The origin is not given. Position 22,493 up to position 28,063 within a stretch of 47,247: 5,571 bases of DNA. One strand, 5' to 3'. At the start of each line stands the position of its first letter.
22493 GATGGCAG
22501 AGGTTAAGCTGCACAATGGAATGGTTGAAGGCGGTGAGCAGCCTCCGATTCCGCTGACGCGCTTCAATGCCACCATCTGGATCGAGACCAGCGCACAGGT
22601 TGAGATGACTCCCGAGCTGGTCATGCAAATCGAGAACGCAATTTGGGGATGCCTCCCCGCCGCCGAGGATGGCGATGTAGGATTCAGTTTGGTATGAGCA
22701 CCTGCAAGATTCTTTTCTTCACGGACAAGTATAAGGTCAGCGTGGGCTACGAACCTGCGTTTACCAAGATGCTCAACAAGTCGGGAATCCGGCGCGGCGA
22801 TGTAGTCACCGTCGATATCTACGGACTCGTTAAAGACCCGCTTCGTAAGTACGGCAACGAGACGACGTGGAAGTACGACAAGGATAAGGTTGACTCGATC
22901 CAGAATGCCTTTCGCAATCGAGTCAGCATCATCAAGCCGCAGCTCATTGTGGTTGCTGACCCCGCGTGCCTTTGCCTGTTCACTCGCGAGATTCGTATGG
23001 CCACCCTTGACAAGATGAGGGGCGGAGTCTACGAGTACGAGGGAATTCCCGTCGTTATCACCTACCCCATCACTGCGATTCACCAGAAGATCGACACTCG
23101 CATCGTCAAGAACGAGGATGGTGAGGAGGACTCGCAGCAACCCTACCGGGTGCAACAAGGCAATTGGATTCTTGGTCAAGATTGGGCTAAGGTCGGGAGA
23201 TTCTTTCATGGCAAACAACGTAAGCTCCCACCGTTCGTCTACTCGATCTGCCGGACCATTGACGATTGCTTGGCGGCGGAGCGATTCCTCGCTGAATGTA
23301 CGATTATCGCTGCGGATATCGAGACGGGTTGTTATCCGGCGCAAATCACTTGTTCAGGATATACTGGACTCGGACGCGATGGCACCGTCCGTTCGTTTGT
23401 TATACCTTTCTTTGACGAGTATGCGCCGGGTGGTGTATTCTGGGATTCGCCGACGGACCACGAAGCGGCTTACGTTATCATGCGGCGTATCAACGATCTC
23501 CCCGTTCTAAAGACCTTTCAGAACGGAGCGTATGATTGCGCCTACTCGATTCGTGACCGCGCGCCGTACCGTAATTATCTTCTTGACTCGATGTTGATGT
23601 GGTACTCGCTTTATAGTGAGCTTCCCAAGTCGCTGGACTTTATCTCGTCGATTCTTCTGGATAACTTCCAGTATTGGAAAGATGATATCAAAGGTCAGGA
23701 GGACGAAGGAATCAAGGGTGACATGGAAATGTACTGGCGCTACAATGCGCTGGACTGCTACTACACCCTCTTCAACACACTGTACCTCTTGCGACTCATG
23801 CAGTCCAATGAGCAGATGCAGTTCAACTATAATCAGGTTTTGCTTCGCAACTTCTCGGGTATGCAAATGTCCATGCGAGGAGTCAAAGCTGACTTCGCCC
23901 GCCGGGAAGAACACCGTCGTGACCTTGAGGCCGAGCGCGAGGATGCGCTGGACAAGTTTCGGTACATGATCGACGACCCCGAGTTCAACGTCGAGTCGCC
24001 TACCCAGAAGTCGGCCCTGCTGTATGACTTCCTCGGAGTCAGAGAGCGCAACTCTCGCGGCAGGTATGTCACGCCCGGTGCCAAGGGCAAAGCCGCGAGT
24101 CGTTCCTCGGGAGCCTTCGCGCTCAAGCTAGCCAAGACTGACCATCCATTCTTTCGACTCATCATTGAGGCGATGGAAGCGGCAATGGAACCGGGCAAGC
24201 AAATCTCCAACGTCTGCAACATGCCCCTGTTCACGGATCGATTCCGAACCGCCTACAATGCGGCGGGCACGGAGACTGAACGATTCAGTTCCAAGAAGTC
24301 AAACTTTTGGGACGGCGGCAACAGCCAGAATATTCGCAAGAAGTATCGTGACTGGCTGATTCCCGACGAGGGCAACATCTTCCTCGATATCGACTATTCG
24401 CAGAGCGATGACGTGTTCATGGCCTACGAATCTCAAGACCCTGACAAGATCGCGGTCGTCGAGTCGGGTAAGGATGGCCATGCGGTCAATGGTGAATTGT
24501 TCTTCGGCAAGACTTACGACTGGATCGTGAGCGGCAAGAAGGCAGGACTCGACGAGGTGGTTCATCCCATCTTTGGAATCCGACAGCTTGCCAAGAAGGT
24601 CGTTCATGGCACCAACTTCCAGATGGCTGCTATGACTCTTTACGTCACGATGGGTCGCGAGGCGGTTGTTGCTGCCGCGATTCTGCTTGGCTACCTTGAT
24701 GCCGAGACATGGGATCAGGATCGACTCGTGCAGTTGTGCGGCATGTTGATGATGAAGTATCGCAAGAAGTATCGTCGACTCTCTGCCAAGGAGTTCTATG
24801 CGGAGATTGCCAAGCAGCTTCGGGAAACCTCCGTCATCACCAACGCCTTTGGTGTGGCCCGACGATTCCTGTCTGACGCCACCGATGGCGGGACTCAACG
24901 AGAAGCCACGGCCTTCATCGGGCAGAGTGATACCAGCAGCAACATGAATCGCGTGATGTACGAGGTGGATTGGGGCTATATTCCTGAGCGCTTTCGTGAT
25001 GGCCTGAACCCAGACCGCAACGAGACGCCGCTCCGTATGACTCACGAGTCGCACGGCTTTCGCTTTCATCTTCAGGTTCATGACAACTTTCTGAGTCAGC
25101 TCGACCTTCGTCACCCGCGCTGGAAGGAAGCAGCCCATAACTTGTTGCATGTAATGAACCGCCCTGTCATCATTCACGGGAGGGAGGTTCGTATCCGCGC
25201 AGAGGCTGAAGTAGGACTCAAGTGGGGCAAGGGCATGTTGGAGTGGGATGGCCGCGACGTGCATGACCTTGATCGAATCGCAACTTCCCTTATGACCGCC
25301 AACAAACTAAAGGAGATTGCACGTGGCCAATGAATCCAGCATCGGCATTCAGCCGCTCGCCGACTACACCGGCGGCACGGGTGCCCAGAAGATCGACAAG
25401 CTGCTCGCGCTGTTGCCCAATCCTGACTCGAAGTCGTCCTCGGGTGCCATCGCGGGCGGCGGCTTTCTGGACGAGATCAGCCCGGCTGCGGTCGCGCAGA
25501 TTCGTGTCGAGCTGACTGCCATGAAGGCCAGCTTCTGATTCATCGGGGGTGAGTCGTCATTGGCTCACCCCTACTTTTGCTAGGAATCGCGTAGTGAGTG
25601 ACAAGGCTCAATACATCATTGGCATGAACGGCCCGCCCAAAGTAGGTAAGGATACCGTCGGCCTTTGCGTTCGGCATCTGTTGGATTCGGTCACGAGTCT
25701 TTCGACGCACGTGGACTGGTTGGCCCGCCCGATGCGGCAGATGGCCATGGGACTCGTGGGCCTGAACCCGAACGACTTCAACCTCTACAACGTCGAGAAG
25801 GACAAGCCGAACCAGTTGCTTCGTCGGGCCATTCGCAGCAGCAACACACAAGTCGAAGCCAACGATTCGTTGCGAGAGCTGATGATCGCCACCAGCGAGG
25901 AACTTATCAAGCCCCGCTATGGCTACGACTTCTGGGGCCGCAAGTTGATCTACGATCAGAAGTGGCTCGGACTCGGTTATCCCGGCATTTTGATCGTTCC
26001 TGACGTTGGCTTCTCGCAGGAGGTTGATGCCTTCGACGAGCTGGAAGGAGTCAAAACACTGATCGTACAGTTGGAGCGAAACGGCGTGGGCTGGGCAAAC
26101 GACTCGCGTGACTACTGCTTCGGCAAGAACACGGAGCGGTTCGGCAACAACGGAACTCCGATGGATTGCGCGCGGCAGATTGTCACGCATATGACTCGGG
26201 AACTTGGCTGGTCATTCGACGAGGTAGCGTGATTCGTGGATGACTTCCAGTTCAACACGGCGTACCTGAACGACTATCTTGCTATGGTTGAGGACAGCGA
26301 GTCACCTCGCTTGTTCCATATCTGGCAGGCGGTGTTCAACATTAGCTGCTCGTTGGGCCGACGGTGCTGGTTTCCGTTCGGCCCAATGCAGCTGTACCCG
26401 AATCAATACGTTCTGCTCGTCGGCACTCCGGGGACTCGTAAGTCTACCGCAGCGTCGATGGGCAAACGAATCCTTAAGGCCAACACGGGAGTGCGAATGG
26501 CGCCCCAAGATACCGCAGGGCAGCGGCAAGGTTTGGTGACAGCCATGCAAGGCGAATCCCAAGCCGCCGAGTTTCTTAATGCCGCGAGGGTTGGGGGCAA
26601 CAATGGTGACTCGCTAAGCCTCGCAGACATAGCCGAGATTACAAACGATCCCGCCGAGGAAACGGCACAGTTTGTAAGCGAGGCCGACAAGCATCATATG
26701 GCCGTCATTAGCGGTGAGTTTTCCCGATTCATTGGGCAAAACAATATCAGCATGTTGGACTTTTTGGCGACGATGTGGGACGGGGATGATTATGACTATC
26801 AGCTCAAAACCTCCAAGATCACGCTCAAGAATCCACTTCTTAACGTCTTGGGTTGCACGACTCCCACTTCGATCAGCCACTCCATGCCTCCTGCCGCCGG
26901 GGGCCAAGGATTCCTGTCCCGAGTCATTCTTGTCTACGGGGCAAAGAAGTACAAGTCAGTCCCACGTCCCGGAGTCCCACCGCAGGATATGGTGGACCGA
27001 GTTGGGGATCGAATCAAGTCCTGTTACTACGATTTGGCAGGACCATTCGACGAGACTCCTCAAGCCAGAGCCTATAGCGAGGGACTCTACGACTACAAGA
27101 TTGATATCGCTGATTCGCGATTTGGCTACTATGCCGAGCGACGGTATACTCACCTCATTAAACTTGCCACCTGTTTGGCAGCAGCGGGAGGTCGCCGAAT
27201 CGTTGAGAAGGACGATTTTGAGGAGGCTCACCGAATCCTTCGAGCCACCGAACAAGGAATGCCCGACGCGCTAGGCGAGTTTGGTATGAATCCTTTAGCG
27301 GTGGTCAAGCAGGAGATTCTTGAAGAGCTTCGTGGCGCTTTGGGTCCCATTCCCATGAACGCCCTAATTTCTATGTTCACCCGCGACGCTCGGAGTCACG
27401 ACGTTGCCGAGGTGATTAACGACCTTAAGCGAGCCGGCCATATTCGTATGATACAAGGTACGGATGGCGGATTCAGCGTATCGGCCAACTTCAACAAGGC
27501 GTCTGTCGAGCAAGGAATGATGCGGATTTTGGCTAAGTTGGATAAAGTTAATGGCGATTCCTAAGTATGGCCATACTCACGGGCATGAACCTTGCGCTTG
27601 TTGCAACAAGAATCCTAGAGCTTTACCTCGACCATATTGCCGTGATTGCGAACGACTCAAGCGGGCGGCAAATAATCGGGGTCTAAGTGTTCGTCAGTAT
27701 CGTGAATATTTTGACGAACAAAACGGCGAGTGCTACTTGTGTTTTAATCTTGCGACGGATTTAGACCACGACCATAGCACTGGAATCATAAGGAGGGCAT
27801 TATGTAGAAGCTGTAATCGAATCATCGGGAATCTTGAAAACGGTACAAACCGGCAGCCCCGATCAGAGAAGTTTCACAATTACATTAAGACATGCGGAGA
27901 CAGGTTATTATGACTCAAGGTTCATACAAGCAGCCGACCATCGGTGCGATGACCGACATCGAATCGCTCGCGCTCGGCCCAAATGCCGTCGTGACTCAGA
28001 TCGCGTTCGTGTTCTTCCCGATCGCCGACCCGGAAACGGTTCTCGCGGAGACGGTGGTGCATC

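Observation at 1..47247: Genome-wide several-fold excess of the palindrome GANTC, in coding and non-coding DNA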

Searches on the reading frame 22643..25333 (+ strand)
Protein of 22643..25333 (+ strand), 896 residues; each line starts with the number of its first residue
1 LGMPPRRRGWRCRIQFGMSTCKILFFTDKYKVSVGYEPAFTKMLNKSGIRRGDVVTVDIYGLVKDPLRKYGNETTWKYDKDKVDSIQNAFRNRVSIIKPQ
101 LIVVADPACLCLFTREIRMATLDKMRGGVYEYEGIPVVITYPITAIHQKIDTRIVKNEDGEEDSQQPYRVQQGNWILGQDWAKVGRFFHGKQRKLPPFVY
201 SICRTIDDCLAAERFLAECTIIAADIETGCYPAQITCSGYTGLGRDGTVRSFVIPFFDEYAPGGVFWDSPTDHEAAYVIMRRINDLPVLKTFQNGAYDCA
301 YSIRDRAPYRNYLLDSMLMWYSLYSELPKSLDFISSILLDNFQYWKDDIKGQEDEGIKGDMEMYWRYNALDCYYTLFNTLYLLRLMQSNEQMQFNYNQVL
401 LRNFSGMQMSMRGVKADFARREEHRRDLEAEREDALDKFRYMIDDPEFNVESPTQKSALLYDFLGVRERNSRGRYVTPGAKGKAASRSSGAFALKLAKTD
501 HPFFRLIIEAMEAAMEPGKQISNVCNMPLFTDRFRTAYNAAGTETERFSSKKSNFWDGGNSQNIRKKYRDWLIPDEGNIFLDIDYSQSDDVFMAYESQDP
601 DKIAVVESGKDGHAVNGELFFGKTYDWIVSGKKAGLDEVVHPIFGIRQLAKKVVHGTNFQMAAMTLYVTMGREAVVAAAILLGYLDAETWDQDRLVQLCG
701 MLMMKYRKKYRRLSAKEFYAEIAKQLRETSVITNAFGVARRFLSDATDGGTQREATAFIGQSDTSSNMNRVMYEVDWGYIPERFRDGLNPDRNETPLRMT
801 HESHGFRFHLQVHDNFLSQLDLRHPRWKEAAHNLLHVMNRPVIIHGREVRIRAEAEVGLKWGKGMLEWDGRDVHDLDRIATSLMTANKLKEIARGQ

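Call 10: search_protein_families(library=pfam, proteins=[window:22643-25333:+], max_evalue=0.01)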
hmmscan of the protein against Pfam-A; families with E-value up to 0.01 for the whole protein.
window:22643-25333:+ (896 aa): 1 family
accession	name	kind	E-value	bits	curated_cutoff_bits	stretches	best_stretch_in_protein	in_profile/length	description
PF00476.26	DNA_pol_A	-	4.8e-20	72.3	34.3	1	423-862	6-380/381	DNA polymerase family A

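Call 29: find_related_loci(query=window:22643-25333:+, collection=viral_contigs, flank=10000)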
Query window:22643-25333:+ (896 aa) in viral_contigs; peptide patterns used: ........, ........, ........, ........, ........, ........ (x = any residue, [..] = any of these).
4 stretches matched a pattern; 1 encode a relative of the query (tblastn E <= 1e-3); 1 distinct loci.
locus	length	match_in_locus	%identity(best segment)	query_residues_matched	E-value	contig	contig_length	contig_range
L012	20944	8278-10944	72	6-891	0e+0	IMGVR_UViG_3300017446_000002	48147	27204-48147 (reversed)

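Call 78: find_related_loci(query=A4, collection=viral_contigs, flank=10000)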
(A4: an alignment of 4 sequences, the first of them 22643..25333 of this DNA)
Query A4 (896 aa) in viral_contigs; peptide patterns used: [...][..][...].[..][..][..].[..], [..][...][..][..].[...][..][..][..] (x = any residue, [..] = any of these).
182 stretches matched a pattern; 114 encode a relative of the query (tblastn E <= 1e-3); the best 80 are kept; 80 distinct loci.
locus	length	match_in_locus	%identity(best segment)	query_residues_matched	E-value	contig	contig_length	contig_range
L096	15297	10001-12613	70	22-890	0e+0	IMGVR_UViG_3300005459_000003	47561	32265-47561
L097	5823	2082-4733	59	22-889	0e+0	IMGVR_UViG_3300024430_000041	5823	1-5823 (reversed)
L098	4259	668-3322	60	19-888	0e+0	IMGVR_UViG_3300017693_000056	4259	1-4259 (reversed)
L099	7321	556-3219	59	12-883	0e+0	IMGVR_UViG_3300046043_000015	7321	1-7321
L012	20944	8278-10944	72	6-891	0e+0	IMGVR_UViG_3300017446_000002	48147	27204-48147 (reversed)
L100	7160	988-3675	57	10-889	0e+0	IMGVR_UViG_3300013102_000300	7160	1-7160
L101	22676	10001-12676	59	5-886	0e+0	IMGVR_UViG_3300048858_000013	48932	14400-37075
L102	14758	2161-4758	57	13-869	0e+0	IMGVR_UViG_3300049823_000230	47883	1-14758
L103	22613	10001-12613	57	9-869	0e+0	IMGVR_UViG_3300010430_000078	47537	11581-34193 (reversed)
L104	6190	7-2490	58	54-871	0e+0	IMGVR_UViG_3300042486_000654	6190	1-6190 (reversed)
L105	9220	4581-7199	55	22-883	0e+0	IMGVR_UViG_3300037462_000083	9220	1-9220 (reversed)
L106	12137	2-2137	60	188-883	0e+0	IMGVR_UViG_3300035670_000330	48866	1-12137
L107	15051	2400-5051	59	20-884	0e+0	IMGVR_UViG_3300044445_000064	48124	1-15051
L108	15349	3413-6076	56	22-883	0e+0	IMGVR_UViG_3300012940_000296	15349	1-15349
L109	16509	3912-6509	46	4-885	0e+0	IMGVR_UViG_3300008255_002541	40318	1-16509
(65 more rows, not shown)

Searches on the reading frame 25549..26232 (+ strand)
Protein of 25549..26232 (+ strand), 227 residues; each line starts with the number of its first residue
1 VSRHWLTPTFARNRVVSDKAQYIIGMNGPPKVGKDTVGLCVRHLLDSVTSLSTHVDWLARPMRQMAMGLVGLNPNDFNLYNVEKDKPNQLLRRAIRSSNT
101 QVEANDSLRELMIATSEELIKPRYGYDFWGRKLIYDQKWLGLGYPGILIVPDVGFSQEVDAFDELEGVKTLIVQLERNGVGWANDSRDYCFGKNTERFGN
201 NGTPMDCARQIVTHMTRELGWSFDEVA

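Call 10: search_protein_families(library=pfam, proteins=[window:25549-26232:+], max_evalue=0.01)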
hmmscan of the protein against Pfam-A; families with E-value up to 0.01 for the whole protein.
window:25549-26232:+ (227 aa): 0 families

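Call 20: search_protein_families(library=phrogs, proteins=[window:25549-26232:+], max_evalue=0.001)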
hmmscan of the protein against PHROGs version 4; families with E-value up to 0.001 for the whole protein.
window:25549-26232:+ (227 aa): 1 family
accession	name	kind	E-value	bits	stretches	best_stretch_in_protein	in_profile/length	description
phrog_139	-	other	6.5e-28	99.1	1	19-215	81-260/342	deoxynucleoside monophosphate kinase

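Call 58: search_protein_families(library=ncbifam, proteins=[window:25549-26232:+], max_evalue=0.1)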
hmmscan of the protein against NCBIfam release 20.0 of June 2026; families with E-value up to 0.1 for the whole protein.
window:25549-26232:+ (227 aa): 0 families

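Call 59: search_protein_families(library=padloc, proteins=[window:25549-26232:+], max_evalue=0.01)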
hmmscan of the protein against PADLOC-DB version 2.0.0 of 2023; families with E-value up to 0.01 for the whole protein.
window:25549-26232:+ (227 aa): 0 families

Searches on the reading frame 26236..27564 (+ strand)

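Call 10: search_protein_families(library=pfam, proteins=[window:26236-27564:+], max_evalue=0.01)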
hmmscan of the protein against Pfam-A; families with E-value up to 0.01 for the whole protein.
window:26236-27564:+ (442 aa): 1 family
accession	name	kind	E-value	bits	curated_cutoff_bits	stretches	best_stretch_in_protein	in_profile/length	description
PF13148.11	DUF3987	-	1.7e-12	47.7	27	1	52-269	32-267/364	Protein of unknown function (DUF3987)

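Call 20: search_protein_families(library=phrogs, proteins=[window:26236-27564:+], max_evalue=0.001)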
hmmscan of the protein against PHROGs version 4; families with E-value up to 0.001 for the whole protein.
window:26236-27564:+ (442 aa): 4 families
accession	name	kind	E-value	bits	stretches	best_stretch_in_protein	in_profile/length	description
phrog_14296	-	DNA, RNA and nucleotide metabolism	4e-63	214.8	1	9-406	3-378/417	DNA primase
phrog_5311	-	DNA, RNA and nucleotide metabolism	3.8e-08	33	1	7-240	263-486/692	helicase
phrog_3022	-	DNA, RNA and nucleotide metabolism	0.00011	21.8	0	182-261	511-591/788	DNA primase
phrog_2373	-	DNA, RNA and nucleotide metabolism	0.00053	19.7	0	58-234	114-304/515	DNA helicase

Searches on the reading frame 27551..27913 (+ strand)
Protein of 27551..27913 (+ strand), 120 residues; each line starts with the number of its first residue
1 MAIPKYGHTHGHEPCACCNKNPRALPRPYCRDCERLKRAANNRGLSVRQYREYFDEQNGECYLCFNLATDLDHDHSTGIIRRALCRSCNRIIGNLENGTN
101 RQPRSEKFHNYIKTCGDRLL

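Call 10: search_protein_families(library=pfam, proteins=[window:27551-27913:+], max_evalue=0.01)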
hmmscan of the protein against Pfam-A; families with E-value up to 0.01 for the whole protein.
window:27551-27913:+ (120 aa): 1 family
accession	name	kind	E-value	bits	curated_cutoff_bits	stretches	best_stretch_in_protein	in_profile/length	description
PF02945.21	Endonuclease_7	-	1.5e-13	50.8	23.6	1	42-99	7-70/82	Recombination endonuclease VII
